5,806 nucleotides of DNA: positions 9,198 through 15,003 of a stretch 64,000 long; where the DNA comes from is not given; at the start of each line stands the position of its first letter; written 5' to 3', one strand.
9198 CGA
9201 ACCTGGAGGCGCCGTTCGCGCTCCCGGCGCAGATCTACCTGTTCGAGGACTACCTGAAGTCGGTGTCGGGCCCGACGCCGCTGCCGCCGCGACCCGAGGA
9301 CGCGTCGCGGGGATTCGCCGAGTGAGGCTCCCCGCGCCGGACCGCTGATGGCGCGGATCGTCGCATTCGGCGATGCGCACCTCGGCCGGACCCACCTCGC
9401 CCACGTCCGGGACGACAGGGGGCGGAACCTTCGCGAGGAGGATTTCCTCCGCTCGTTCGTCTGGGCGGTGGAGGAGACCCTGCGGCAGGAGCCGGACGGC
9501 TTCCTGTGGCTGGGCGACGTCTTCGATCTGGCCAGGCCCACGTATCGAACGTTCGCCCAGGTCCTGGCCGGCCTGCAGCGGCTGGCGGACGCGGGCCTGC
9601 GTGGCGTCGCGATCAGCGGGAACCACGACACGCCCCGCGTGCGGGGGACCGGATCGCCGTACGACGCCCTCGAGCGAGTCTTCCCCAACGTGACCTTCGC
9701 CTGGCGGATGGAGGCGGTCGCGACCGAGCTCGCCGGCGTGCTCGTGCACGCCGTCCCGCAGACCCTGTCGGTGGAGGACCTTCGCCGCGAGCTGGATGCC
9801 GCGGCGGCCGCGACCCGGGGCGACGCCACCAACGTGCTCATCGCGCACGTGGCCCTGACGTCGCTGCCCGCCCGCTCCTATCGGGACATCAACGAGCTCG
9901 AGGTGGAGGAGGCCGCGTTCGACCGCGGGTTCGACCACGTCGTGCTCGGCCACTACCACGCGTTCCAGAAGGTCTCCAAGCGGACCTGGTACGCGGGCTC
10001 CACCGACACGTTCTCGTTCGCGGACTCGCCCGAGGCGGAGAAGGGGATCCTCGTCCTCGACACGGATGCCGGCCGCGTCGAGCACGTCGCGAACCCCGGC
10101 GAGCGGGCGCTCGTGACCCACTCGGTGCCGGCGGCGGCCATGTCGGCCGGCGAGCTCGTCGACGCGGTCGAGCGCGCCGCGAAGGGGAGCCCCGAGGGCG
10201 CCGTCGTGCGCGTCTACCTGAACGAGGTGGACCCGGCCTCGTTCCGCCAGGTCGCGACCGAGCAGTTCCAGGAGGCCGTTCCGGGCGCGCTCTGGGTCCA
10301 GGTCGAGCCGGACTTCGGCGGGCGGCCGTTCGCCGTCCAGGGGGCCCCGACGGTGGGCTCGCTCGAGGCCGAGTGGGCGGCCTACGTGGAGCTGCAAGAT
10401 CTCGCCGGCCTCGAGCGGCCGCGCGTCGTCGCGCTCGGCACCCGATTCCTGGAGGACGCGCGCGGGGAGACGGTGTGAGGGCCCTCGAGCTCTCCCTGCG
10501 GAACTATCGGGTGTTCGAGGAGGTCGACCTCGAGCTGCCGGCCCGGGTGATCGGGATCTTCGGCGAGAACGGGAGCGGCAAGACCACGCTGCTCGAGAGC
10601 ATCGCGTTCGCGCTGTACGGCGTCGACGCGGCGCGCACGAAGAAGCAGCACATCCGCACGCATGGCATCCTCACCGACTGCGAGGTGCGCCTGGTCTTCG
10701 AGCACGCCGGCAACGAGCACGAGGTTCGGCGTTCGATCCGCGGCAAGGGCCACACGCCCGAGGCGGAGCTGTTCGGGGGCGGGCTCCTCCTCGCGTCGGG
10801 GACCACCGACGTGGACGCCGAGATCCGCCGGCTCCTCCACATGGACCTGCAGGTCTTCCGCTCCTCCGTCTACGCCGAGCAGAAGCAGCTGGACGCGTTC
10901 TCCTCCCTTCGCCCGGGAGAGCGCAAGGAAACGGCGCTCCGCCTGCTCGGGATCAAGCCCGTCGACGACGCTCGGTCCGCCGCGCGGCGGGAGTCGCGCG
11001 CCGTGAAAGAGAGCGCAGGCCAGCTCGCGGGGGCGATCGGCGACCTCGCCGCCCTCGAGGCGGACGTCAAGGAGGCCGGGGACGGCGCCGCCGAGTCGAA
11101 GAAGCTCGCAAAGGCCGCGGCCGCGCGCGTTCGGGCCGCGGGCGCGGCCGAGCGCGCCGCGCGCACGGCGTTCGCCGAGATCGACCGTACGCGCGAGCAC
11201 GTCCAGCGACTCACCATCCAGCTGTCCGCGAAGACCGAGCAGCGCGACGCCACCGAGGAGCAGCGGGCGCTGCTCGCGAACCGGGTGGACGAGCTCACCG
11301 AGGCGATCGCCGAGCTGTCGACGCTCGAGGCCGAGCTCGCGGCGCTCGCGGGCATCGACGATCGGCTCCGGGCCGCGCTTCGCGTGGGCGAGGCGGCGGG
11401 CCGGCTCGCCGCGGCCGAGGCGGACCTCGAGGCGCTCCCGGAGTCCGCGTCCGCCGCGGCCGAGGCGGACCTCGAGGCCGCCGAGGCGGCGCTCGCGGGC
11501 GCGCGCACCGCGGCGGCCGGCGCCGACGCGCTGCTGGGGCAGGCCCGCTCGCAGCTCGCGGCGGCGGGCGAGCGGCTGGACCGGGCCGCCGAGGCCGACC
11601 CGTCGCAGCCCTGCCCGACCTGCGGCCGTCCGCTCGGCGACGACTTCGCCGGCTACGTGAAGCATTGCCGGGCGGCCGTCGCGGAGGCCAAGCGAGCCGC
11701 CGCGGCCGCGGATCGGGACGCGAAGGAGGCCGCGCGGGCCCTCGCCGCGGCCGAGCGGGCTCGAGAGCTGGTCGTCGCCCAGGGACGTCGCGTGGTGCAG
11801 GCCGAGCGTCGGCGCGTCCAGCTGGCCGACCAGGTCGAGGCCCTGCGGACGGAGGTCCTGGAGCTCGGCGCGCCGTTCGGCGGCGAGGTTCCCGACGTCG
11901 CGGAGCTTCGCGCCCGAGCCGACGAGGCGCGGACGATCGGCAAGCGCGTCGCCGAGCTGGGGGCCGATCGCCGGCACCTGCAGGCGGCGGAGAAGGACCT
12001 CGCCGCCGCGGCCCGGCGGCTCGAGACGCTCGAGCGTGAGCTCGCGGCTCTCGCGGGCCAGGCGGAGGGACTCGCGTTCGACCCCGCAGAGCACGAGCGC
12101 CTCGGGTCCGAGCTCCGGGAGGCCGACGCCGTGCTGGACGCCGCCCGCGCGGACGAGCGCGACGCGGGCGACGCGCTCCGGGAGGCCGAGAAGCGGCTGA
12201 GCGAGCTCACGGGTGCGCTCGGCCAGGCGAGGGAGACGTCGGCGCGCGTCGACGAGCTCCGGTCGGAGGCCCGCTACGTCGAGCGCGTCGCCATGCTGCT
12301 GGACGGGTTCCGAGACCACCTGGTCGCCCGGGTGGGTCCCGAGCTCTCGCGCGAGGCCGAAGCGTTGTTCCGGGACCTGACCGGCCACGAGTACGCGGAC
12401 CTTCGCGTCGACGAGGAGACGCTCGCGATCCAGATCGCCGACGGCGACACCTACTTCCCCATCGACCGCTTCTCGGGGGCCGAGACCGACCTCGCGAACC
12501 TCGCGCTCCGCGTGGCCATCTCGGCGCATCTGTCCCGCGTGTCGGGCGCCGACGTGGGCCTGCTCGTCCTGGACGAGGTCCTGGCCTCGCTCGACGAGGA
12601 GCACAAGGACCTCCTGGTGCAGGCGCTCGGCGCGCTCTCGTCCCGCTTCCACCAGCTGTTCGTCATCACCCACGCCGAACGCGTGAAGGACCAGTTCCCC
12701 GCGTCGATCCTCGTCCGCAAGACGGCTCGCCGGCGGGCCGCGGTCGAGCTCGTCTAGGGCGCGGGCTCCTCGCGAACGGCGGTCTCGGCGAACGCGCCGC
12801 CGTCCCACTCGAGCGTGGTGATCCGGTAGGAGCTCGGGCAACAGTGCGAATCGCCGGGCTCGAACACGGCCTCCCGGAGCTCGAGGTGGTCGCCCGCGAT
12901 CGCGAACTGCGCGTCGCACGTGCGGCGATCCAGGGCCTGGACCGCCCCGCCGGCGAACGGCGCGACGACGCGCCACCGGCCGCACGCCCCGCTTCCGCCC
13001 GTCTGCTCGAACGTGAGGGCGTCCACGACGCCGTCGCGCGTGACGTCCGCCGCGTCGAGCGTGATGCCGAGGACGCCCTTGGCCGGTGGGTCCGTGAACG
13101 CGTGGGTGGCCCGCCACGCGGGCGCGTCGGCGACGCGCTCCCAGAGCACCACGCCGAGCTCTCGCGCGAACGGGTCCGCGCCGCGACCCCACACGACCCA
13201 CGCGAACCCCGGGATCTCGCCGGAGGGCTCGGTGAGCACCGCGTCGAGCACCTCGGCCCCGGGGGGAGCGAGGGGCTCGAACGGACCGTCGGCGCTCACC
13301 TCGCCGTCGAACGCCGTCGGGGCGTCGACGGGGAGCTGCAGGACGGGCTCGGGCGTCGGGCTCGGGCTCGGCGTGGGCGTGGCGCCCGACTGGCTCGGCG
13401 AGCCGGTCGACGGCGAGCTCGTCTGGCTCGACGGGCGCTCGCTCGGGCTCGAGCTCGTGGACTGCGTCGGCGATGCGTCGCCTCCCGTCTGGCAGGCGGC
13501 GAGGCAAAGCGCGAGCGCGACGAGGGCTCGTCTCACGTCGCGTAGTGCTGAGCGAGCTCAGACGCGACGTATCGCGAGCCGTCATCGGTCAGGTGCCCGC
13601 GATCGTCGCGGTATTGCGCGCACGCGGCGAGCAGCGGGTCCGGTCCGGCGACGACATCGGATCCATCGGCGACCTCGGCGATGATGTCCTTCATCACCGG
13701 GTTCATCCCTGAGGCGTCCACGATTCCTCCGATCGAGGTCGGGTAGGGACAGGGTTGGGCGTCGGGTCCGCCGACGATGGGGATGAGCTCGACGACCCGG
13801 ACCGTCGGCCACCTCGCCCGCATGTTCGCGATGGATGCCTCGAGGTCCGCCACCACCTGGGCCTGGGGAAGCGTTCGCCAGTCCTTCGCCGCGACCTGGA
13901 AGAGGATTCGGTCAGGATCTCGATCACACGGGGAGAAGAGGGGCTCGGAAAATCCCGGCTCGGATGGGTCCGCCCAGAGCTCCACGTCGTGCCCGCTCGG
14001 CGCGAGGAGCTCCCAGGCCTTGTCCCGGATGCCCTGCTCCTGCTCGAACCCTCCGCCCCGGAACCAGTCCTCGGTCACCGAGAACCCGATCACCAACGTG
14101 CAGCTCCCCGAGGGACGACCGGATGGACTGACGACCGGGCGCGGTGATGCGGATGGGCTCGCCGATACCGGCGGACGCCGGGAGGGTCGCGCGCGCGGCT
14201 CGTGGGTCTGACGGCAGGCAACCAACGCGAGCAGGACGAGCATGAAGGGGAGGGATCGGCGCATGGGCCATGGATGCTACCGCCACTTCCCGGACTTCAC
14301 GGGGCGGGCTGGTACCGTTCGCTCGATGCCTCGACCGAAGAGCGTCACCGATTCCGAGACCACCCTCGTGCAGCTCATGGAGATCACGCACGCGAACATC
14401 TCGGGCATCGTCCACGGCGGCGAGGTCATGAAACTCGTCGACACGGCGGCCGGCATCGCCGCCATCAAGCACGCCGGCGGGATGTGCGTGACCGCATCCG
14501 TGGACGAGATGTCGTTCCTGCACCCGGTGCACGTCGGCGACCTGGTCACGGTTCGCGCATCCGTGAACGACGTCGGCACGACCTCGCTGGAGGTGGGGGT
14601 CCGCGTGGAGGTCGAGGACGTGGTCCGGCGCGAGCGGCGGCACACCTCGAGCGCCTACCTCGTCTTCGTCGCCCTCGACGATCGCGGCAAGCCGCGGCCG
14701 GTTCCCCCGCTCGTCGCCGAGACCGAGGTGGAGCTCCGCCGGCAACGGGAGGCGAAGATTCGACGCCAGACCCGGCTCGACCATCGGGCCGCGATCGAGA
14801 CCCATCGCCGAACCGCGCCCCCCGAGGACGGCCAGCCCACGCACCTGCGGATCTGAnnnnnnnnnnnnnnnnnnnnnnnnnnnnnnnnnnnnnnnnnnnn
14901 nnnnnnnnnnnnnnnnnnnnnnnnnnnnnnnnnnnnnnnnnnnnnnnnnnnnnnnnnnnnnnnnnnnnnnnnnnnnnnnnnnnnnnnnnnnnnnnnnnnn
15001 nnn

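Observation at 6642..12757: Archaeal-type nurA-herA-mre11-rad50 end-resection cassette, translationally coupled, in a high-GC bacterial locus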

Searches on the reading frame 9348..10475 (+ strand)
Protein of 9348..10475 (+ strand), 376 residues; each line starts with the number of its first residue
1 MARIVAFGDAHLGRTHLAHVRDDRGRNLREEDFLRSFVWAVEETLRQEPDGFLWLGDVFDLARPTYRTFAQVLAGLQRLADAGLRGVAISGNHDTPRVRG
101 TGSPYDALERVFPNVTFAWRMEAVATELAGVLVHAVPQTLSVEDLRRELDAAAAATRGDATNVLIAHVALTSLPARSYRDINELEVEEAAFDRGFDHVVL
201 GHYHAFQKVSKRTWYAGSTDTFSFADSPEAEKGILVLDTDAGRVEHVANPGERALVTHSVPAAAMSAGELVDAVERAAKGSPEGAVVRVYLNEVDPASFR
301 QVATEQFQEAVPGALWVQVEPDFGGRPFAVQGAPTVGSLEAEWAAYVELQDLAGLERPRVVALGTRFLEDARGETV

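Call 8: search_protein_families(library=pfam, proteins=[window:9348-10475:+], max_evalue=0.01)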
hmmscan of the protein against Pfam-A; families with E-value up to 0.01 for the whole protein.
window:9348-10475:+ (376 aa): 2 families
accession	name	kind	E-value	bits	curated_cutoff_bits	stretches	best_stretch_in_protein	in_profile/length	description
PF00149.33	Metallophos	-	1.6e-10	42.2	21.5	1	3-205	2-190/191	Calcineurin-like phosphoesterase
PF12850.12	Metallophos_2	-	0.0034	17.8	27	0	42-208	20-121/154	Calcineurin-like phosphoesterase superfamily domain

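Call 9: search_protein_families(library=ncbifam, proteins=[window:9348-10475:+], max_evalue=0.01)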
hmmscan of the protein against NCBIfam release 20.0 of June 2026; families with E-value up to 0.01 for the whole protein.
window:9348-10475:+ (376 aa): 8 families
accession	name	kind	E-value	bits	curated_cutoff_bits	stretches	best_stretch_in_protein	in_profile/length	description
NF041031.1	Mre11_Sulfo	equivalog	1e-15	57.9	500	1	11-208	4-194/374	DNA double-strand break repair protein Mre11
NF041030.1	Mre11_Halo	equivalog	5.4e-14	52.1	550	1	1-304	1-286/361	DNA double-strand break repair protein Mre11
TIGR00619.1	sbcd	subfamily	1e-13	51.7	77.65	2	3-96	2-88/252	exonuclease subunit SbcD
NF041029.1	Mre11_Pyroc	equivalog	7e-09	35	600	1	10-109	4-99/438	DNA double-strand break repair protein Mre11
NF008206.2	PRK10966.1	equivalog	2e-08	33.8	450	2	3-96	2-87/380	exonuclease subunit SbcD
NF041753.2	sbcd_Staph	equivalog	7.6e-07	28.3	480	1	152-236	157-244/375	exonuclease subunit SbcD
NF041754.1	sbcd_Bac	equivalog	1e-06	28.2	750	1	3-105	2-97/390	exonuclease subunit SbcD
TIGR04123.1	P_estr_lig_assc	hypoth_equivalog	0.00017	21.1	150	1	4-97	23-112/207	ligase-associated DNA damage response endonuclease PdeM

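Call 10: search_protein_families(library=padloc, proteins=[window:9348-10475:+], max_evalue=0.01)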
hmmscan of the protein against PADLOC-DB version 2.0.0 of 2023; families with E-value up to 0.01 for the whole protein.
window:9348-10475:+ (376 aa): 0 families

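Call 20: search_solved_structures(query=window:9348-10475:+, max_evalue=0.001)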
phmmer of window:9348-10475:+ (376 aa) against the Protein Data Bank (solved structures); distinct sequences matched with E-value up to 0.001: 14.
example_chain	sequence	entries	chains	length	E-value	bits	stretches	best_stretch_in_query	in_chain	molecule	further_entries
7dog_A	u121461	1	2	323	2.8e-08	36.6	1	4-242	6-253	Nuclease SbcCD subunit D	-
3auz_A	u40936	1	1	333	1.3e-06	31.1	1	11-109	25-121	DNA double-strand break repair protein mre11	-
4tug_C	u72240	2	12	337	1.4e-06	31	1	11-109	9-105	DNA double-strand break repair protein Mre11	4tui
3av0_A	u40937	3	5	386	1.8e-06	30.6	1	11-109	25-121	DNA double-strand break repair protein mre11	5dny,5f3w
1ii7_A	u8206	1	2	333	3.4e-06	29.7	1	10-100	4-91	Mre11 nuclease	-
3dsc_A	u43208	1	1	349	3.8e-06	29.5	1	10-100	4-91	DNA double-strand break repair protein mre11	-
4hd0_A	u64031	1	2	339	6.7e-06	28.7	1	10-100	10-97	DNA double-strand break repair protein Mre11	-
4lty_C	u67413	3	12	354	6.1e-05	25.6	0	11-96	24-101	Exonuclease subunit SbcD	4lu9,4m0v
3dsd_A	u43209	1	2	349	6.3e-05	25.5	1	10-100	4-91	DNA double-strand break repair protein mre11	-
6s6v_A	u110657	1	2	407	0.0001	24.8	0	24-96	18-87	Nuclease SbcCD subunit D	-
4o24_A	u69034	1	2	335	0.00022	23.8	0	7-242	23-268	Exonuclease, putative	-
2q8u_A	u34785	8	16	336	0.00022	23.8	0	7-242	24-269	Exonuclease, putative | Nuclease SbcCD subunit D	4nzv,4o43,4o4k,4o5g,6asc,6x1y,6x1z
3qg5_C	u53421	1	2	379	0.00031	23.3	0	7-242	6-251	Mre11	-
1s8e_A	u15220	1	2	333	0.00064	22.2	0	10-93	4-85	exonuclease putative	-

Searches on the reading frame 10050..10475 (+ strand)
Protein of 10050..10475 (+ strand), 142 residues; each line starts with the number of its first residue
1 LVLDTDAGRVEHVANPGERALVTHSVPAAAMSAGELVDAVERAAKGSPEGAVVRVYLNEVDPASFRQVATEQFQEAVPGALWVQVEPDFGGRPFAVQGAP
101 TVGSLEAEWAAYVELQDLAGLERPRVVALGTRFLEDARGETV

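Call 88: search_protein_families(library=pfam, proteins=[window:10050-10475:+], max_evalue=1)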
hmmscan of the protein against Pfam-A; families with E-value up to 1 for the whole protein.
window:10050-10475:+ (142 aa): 1 family
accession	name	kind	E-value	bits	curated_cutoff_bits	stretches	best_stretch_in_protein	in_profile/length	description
PF19716.4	DUF6211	-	0.014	16.2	25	1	62-123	12-73/92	Family of unknown function (DUF6211)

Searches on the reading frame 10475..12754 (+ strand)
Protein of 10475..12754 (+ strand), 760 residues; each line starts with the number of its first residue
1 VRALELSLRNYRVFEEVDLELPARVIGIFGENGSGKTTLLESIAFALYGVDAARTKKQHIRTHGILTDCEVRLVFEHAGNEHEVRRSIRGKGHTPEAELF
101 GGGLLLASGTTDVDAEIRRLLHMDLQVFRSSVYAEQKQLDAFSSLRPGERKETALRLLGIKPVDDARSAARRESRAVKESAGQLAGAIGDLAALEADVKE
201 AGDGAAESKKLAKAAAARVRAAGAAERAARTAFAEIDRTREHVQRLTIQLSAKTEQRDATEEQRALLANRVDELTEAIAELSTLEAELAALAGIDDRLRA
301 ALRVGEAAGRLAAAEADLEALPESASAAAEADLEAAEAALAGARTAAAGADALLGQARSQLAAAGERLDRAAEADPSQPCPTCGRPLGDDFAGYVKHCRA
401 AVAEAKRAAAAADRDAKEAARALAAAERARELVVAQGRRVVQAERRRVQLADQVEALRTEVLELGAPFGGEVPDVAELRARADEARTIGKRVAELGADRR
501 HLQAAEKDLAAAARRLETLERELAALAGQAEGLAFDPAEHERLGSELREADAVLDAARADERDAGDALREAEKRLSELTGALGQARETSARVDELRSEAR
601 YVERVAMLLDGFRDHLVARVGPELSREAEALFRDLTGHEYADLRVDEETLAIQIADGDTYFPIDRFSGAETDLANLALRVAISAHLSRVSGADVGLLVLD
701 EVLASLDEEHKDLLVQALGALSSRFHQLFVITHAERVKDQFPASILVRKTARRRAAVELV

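Call 8: search_protein_families(library=pfam, proteins=[window:10475-12754:+], max_evalue=0.01)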
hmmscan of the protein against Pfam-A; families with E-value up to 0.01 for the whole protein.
window:10475-12754:+ (760 aa): 10 families
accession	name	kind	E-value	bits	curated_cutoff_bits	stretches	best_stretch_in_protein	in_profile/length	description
PF13476.12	AAA_23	-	3.6e-20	73.9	27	1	5-262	1-177/201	AAA domain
PF02463.25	SMC_N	-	2.5e-17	63.5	40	1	5-743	4-207/220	RecF/RecN/SMC N terminal domain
PF13304.12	AAA_21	-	4.1e-08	34.1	27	1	26-48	2-24/304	AAA domain, putative AbiEii toxin, Type IV TA system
PF13514.12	AAA_27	-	4e-06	27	22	1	1-88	1-88/206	AAA domain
PF00005.33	ABC_tran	-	9.2e-06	26.7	25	1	23-47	11-35/137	ABC transporter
PF13175.12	AAA_15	-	1.5e-05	25.2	32.1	1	5-44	5-44/374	AAA ATPase domain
PF13558.12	SbcC_Walker_B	-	2.2e-05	25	27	1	657-715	24-85/90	SbcC/RAD50-like, Walker B motif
PF13555.12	AAA_29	-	0.00027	21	27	1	5-50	3-49/61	P-loop containing region of AAA domain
PF05729.18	NACHT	-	0.0065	16.7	26.7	0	24-47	1-24/167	NACHT domain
PF16471.10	JIP_LZII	-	0.0082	16.8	30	0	605-647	20-61/71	JNK-interacting protein leucine zipper II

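Call 9: search_protein_families(library=ncbifam, proteins=[window:10475-12754:+], max_evalue=0.01)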
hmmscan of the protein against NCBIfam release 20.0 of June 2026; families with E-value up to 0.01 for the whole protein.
window:10475-12754:+ (760 aa): 48 families (the best 25 are shown)
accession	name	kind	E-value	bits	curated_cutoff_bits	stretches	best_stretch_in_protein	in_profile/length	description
NF003034.1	PRK03918.1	equivalog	1.4e-39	135.8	700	2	1-295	1-292/878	DNA double-strand break repair ATPase Rad50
NF002572.0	PRK02224.1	equivalog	3.2e-35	121.7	1087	2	1-297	1-307/888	DNA double-strand break repair ATPase Rad50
NF041035.1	Rad50_Halo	equivalog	4e-35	121.5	1000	3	1-302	1-312/883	DNA double-strand break repair ATPase Rad50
NF002244.0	PRK01156.1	equivalog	1.3e-31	109.5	847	2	6-288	6-282/895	DNA double-strand break repair ATPase Rad50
TIGR00618.1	sbcc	subfamily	1.8e-30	105.7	478.5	2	1-269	1-282/1043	exonuclease subunit SbcC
NF041034.1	Rad50_Sulf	equivalog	1.8e-27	95.6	1000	2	1-139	1-135/872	DNA double-strand break repair ATPase Rad50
NF045487.1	ASRP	equivalog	3.1e-21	75.6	300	2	14-461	5-385/593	archaea-specific SMC-related protein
TIGR03185.1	DNA_S_dndD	equivalog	4.8e-21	74.9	245.85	2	486-738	369-617/650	DNA sulfur modification protein DndD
TIGR00611.2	recf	equivalog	4.1e-18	65.7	172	2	5-91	3-88/339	DNA replication/repair protein RecF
NF053563.1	Rkd4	equivalog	1e-10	40.4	860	1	3-342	3-336/747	arcadin-4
NF041752.4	sbcc_Bac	equivalog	3.9e-10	38.3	1420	2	506-748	876-1114/1130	exonuclease subunit SbcC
TIGR02168.1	SMC_prok_B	equivalog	6.9e-10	37.3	567.35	1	402-594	741-931/1181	chromosome segregation protein SMC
NF045780.1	TrlF_fam_ATP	equivalog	1.1e-09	37.6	350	1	28-367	314-655/944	TrlF family AAA-like ATPase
TIGR03608.1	L_ocin_972_ABC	subfamily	9.7e-08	31.7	254.85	0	5-44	5-45/206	putative bacteriocin export ABC transporter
TIGR02324.1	CP_lyasePhnL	equivalog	4.2e-07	29.6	256.3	1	12-62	22-72/224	phosphonate C-P lyase system protein PhnL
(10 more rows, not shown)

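Call 10: search_protein_families(library=padloc, proteins=[window:10475-12754:+], max_evalue=0.01)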
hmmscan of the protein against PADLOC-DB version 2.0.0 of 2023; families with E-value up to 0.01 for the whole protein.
window:10475-12754:+ (760 aa): 121 families (the best 25 are shown)
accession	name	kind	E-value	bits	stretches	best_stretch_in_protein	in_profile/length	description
PDLC04135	mad3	-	9.3e-26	89.2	2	4-292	3-275/374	mads_3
PDLC03859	LmuB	-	1.5e-21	75.3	1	4-743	6-590/611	-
PDLC02747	PbeC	-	3.8e-20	70.3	3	224-530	194-493/632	PbeC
PDLC02756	PbeC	-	1.4e-17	62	2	501-717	392-605/643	PbeC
PDLC02668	DndD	-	2.7e-17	61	2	4-60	4-67/659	DndD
PDLC02740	PbeC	-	4.5e-17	60.1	2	423-716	315-602/648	PbeC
PDLC02663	DndD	-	5.1e-15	53.3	2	503-717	408-619/675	DndD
PDLC02667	DndD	-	8.6e-15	52.5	2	5-61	5-70/657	DndD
PDLC03863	LmuB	-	8.6e-15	52.4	2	250-508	194-442/610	-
PDLC02714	PbeC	-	2.5e-14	51.1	1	1-87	1-100/651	PbeC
PDLC02731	PbeC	-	9.6e-13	45.8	2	500-717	391-605/645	PbeC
PDLC00311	PtuA1|PtuA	-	1.5e-11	41.9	1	1-75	1-75/455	AAA ATPase domain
PDLC03868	LmuB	-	2.2e-11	40.8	1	166-601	288-708/1035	-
PDLC02725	PbeC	-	1.1e-10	38.8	2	24-93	29-106/646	PbeC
PDLC02722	PbeC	-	1.4e-10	38.5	1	25-89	30-99/643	PbeC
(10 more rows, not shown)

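Call 21: search_solved_structures(query=window:10475-12754:+, max_evalue=0.00001)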
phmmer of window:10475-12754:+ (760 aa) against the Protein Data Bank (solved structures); distinct sequences matched with E-value up to 0.00001: 18.
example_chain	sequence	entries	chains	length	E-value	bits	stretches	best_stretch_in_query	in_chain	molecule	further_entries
3aux_A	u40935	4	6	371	5.4e-24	88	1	5-212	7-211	DNA double-strand break repair rad50 ATPase | DNA double-strand break repair Rad50 ATPase,DNA double-strand break repair Rad50 ATPase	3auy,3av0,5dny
5f3w_B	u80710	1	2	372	9.5e-24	87.2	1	5-213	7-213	DNA double-strand break repair Rad50 ATPase,DNA double-strand break repair Rad50 ATPase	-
3qf7_A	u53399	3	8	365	2e-16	63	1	1-203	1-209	Rad50 | Probable DNA double-strand break repair Rad50 ATPase,Probable DNA double-strand break repa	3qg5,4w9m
3qku_A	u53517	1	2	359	2.1e-15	59.6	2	5-216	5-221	DNA double-strand break repair rad50 ATPase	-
3qkt_A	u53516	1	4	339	7.7e-15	57.8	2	612-742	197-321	DNA double-strand break repair rad50 ATPase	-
4nck_A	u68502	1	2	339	1e-14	57.4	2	569-742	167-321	DNA double-strand break repair Rad50 ATPase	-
3tho_A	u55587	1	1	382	1.6e-14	56.7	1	1-203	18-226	Probable DNA double-strand break repair Rad50 ATPase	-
4nci_A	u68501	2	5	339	3.8e-14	55.4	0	5-156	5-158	DNA double-strand break repair Rad50 ATPase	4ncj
4nch_A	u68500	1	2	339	3.9e-14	55.4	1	5-156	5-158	DNA double-strand break repair Rad50 ATPase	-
6s6v_C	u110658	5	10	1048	2e-08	36.5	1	644-749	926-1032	Nuclease SbcCD subunit C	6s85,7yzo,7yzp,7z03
1ii8_B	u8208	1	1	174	9.1e-07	31.1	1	613-742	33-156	Rad50 ABC-ATPase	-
3qkr_B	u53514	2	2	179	9.3e-07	31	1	613-742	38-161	DNA double-strand break repair rad50 ATPase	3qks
1f2t_B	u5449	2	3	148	1.1e-06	30.8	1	626-742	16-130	RAD50 ABC-ATPASE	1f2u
1ii8_A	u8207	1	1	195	1.6e-06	30.2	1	5-156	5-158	Rad50 ABC-ATPase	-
3qkr_A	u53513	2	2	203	1.8e-06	30.1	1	5-156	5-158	DNA double-strand break repair rad50 ATPase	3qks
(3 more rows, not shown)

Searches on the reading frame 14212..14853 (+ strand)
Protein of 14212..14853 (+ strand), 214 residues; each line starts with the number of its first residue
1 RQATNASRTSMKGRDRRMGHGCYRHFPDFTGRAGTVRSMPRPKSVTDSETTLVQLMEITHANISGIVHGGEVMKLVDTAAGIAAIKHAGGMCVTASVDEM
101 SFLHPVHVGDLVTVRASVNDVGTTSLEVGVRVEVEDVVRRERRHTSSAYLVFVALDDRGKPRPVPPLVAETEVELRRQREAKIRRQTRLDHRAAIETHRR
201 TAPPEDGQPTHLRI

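Call 12: search_protein_families(library=pfam, proteins=[window:14212-14853:+], max_evalue=0.001)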
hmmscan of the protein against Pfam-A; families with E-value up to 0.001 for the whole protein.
window:14212-14853:+ (214 aa): 1 family
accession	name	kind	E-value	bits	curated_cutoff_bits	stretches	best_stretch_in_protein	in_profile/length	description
PF03061.28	4HBT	-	2.6e-21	76.2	20.6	1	65-136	2-74/79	Thioesterase superfamily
